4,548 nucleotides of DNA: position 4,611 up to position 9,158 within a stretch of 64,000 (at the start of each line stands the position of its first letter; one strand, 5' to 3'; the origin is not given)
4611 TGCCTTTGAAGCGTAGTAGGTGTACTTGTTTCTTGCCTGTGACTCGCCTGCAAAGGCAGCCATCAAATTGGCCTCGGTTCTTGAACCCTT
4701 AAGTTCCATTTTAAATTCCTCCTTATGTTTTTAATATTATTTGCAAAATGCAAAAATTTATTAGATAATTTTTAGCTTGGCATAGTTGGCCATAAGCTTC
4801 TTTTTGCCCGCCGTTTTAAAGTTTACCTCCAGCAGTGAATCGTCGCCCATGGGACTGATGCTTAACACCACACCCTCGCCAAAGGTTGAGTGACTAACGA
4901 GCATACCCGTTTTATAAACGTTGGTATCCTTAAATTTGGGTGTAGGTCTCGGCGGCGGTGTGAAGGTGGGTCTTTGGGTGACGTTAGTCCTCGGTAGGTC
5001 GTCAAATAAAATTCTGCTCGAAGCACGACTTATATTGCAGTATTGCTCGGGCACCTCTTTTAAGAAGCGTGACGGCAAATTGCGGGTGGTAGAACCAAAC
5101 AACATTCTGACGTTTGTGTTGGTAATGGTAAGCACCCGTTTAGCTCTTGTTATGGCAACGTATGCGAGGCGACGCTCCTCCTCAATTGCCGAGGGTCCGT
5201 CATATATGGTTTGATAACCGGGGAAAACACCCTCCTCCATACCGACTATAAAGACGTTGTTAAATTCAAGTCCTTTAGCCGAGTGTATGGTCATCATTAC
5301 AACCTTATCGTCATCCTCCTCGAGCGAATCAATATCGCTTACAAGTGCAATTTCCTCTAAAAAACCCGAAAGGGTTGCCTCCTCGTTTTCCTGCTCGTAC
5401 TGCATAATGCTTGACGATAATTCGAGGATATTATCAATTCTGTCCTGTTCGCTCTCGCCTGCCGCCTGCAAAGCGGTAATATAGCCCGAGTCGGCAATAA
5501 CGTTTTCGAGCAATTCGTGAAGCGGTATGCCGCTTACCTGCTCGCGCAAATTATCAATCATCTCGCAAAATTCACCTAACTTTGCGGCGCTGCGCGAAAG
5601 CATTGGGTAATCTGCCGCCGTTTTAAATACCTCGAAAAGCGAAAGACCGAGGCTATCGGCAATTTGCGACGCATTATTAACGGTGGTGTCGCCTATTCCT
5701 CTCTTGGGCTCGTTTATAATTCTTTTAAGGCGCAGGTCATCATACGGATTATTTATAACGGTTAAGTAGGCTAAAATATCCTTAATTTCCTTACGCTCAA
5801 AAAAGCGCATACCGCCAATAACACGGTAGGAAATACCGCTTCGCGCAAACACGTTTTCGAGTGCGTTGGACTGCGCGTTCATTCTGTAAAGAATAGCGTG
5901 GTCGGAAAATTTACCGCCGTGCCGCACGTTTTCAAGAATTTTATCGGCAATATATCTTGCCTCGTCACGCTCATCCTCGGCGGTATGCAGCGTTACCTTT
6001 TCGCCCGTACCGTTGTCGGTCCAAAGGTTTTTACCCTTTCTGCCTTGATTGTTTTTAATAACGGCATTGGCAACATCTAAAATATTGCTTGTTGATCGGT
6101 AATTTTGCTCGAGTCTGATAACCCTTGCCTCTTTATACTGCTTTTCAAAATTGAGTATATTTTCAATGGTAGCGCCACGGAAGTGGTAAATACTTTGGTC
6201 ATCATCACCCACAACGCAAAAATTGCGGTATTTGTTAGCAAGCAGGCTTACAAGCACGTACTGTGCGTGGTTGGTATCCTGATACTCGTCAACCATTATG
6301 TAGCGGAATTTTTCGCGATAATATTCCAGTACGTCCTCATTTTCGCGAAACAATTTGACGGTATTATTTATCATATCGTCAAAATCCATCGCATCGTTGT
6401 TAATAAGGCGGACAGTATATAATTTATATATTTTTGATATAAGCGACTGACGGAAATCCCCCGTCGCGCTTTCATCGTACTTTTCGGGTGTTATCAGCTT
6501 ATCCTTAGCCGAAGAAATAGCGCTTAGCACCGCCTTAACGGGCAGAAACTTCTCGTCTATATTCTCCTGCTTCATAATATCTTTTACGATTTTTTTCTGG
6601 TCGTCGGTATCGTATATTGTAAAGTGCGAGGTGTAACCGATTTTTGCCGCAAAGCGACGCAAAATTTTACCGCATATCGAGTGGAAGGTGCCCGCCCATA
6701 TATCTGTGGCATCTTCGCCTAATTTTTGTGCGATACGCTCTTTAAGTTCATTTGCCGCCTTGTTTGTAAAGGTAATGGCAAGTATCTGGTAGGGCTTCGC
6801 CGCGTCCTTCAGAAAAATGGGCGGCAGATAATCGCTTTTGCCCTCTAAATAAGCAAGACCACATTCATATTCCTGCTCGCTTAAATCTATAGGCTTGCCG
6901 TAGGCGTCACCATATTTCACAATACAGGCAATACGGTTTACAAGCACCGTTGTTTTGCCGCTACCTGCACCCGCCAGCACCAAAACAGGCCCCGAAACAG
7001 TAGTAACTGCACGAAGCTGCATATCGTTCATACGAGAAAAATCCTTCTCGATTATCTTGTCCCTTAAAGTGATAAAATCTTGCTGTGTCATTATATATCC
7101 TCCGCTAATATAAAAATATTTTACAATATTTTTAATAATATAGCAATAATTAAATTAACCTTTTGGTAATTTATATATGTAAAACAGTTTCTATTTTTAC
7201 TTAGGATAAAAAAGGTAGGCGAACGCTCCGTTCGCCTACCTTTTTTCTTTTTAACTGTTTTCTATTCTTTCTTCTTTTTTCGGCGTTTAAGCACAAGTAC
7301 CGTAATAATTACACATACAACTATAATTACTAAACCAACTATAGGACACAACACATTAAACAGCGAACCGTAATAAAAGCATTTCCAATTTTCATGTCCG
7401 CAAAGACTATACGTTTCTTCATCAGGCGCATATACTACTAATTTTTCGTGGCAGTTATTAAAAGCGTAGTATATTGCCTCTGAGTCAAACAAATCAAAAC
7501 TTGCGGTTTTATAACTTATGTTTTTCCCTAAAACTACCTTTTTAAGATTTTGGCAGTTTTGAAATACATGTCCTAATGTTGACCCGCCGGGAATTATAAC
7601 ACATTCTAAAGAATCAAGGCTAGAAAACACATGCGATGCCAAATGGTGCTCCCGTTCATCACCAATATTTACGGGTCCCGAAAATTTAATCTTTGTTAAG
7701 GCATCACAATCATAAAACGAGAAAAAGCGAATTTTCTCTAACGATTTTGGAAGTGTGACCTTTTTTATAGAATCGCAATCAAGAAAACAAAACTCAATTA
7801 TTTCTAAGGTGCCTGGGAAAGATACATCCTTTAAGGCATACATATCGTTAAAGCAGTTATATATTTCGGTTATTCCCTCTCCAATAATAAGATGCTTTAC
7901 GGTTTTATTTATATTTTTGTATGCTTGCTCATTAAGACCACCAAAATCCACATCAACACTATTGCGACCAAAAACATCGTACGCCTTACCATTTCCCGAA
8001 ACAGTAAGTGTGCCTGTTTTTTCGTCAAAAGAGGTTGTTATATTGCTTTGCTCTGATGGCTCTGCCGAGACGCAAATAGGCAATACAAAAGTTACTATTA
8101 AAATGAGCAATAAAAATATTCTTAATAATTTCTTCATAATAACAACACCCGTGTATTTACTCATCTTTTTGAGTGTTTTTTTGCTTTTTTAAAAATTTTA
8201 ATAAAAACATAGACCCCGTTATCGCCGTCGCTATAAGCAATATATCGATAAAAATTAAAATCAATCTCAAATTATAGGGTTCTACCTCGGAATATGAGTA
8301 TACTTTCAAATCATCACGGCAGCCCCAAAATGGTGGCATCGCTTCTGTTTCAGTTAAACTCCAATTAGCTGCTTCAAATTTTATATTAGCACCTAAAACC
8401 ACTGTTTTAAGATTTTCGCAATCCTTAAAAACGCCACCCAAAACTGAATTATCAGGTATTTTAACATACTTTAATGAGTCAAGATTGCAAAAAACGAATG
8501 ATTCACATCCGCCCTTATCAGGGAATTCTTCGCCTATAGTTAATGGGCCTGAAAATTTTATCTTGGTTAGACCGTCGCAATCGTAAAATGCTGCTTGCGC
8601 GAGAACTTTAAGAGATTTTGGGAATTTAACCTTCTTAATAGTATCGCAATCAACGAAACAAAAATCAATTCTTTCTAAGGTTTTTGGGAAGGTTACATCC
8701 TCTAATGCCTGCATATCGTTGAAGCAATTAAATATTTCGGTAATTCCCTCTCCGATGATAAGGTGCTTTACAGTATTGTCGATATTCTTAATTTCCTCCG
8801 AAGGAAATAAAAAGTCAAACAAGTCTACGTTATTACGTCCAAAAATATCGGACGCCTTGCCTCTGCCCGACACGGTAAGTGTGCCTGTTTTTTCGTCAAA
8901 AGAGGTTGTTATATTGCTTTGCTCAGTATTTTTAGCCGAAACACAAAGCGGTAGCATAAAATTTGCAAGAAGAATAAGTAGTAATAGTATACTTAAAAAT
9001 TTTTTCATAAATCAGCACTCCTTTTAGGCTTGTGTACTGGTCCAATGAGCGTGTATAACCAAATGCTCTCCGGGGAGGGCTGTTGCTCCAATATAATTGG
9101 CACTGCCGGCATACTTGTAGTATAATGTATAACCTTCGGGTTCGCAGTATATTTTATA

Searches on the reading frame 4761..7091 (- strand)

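Call 78: search_protein_families(library=pfam, proteins=[window:4761-7091:-], max_evalue=0.0001)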
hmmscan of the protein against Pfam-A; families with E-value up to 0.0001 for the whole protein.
window:4761-7091:- (776 aa): 7 families
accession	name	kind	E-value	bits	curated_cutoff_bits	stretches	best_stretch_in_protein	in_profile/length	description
PF00580.27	UvrD-helicase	-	7.9e-86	288.5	23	2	96-320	41-271/271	UvrD/REP helicase N-terminal domain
PF13361.12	UvrD_C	-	5e-83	279.9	25.6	1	325-659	1-348/350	UvrD-like helicase C-terminal domain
PF13245.12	AAA_19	-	5.6e-21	75.6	25.1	1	26-305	2-134/134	AAA domain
PF01443.25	Viral_helicase1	-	7.9e-10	39.4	21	0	568-657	149-227/228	Viral superfamily 1 RNA helicase core domain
PF13538.12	UvrD_C_2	-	6.3e-09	36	27.4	1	597-656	2-51/52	UvrD-like helicase C-terminal domain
PF21196.3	PcrA_UvrD_tudor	-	7.8e-09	35.7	23.9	1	729-771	2-44/48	PcrA/UvrD tudor domain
PF13604.12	AAA_30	-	8.2e-05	22.9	27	0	21-120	2-66/191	AAA domain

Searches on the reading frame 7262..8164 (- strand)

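Call 78: search_protein_families(library=pfam, proteins=[window:7262-8164:-], max_evalue=0.0001)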
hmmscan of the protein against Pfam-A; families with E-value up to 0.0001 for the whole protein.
window:7262-8164:- (300 aa): 1 family
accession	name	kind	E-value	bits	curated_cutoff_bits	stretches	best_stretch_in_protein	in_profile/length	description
PF13306.12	LRR_5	-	7.5e-22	78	27.7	2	79-207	5-126/127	BspA type Leucine rich repeat region (6 copies)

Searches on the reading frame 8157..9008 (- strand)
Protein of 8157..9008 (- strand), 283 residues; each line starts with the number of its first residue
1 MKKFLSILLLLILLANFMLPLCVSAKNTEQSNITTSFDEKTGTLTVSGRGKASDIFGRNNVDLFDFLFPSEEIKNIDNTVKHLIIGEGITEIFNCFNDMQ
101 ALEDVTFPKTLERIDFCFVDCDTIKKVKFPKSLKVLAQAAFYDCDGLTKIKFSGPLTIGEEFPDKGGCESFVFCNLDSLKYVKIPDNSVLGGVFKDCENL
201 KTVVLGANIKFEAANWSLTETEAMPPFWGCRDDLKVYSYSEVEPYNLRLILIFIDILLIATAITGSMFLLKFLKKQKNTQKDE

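Call 78: search_protein_families(library=pfam, proteins=[window:8157-9008:-], max_evalue=0.0001)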
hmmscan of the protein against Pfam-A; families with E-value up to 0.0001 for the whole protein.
window:8157-9008:- (283 aa): 1 family
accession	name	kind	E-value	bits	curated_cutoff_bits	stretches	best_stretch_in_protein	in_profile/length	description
PF13306.12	LRR_5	-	7.7e-16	58.6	27.7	1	81-158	14-93/127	BspA type Leucine rich repeat region (6 copies)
